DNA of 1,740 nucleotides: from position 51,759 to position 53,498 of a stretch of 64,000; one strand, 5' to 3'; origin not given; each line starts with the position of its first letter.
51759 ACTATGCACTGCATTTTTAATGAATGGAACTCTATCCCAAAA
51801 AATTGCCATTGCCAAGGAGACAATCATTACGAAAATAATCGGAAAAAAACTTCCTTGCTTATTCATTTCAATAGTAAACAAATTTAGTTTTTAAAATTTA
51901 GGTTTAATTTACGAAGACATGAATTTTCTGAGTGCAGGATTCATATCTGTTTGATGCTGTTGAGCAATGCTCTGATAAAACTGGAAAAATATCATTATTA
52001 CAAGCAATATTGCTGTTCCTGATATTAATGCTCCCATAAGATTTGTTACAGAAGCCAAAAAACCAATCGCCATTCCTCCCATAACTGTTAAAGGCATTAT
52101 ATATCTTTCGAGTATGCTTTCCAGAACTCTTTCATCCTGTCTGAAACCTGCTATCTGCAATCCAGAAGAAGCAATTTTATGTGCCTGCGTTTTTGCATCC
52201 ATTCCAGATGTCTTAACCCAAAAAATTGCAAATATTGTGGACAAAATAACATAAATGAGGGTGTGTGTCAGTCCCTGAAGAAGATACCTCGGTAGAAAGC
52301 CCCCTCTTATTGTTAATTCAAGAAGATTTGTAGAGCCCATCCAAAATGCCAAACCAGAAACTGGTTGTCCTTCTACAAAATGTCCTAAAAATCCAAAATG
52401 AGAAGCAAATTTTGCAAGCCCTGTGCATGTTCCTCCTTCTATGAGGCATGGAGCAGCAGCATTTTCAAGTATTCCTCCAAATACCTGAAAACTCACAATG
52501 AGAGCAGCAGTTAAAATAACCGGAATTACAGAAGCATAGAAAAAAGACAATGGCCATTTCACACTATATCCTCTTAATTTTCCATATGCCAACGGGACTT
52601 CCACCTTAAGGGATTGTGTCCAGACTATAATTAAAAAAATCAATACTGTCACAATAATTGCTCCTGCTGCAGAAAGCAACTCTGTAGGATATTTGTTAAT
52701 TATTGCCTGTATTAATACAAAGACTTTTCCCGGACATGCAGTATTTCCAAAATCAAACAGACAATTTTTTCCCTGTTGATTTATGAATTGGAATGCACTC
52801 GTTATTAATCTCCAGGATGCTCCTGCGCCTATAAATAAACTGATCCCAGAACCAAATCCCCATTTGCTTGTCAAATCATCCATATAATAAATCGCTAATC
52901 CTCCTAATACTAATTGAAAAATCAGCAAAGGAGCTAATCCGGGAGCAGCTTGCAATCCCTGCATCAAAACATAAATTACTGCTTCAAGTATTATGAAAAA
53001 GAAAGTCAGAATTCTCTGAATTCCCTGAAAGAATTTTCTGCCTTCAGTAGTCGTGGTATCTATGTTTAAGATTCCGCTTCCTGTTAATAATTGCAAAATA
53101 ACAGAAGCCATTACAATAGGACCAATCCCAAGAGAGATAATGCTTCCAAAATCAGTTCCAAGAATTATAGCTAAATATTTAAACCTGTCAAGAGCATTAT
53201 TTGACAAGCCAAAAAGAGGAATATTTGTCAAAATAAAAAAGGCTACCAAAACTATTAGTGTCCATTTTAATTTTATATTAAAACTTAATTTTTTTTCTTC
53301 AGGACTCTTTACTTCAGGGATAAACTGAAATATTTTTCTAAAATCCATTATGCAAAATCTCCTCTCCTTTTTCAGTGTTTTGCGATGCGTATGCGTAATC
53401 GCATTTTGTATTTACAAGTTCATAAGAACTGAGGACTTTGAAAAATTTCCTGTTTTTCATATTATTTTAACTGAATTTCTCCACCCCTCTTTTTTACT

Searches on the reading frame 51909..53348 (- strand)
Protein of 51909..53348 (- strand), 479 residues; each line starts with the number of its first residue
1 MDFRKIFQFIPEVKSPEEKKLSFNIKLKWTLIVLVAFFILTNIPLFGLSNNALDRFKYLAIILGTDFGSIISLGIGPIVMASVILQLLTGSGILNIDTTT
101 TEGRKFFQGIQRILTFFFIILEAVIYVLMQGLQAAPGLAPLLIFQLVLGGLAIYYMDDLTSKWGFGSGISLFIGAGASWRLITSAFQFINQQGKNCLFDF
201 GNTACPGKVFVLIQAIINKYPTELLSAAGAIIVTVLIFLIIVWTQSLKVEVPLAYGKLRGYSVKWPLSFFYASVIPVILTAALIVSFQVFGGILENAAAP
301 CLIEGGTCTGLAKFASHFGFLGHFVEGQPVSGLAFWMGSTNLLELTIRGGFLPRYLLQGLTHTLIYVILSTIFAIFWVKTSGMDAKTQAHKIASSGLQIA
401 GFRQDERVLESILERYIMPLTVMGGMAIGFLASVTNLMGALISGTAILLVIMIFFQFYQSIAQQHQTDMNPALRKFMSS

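Call 68: search_protein_families(library=pfam, max_evalue=0.00001, proteins=[window:51909-53348:-])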
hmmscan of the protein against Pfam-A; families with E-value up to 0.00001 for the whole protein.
window:51909-53348:- (479 aa): 1 family
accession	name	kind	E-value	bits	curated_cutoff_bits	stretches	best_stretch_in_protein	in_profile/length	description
PF00344.25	SecY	-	1.3e-58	199.3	32.2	1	69-458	1-306/306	SecY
